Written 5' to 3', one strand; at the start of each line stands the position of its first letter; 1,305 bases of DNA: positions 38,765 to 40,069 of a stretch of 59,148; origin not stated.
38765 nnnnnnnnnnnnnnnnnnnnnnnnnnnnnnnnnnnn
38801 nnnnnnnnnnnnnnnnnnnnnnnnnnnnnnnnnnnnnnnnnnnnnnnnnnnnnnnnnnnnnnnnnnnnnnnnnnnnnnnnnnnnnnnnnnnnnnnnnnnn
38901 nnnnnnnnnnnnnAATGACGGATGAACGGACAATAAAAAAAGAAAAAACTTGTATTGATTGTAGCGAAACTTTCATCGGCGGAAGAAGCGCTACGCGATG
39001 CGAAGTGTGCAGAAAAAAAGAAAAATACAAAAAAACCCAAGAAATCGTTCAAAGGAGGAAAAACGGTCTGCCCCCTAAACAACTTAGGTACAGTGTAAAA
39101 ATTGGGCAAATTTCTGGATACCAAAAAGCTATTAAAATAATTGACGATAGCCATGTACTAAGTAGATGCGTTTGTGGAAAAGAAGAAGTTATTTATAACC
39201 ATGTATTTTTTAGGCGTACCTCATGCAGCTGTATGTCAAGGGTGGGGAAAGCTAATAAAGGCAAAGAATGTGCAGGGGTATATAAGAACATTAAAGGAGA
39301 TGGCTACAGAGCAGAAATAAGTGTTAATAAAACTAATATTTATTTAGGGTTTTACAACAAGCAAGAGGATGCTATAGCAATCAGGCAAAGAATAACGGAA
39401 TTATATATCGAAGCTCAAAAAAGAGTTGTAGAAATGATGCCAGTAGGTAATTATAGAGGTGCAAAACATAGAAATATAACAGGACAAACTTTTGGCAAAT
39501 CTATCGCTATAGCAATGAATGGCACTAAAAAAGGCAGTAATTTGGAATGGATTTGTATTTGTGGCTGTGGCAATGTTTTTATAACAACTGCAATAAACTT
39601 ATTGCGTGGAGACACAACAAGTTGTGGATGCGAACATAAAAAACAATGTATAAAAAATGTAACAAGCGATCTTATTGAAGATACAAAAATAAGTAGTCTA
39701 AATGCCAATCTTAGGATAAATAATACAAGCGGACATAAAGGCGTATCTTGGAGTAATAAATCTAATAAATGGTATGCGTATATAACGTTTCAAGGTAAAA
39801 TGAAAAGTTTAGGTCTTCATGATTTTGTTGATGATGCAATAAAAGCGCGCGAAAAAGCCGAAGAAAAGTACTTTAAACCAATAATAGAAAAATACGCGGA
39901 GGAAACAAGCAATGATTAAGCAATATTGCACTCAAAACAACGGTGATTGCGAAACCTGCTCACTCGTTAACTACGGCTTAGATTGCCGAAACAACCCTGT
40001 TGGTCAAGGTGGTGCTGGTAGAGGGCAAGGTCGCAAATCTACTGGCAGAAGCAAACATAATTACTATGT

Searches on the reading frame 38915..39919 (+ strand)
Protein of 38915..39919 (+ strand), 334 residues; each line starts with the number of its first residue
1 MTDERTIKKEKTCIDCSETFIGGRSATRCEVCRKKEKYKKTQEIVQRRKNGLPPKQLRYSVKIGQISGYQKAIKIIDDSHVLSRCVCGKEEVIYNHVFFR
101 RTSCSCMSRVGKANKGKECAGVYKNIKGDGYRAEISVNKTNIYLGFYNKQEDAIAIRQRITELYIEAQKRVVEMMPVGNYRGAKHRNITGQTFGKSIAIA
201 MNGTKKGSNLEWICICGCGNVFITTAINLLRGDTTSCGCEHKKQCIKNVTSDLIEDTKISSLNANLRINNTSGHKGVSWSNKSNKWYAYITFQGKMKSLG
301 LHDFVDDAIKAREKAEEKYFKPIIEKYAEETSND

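Call 64: search_protein_families(library=pfam, proteins=[window:38915-39919:+], max_evalue=0.001)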
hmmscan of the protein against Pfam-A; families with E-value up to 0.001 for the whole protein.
window:38915-39919:+ (334 aa): 1 family
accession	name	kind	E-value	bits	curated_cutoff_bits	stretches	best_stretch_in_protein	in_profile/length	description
PF00847.26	AP2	-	7.6e-05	23.4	33.3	0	272-317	1-49/54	AP2 domain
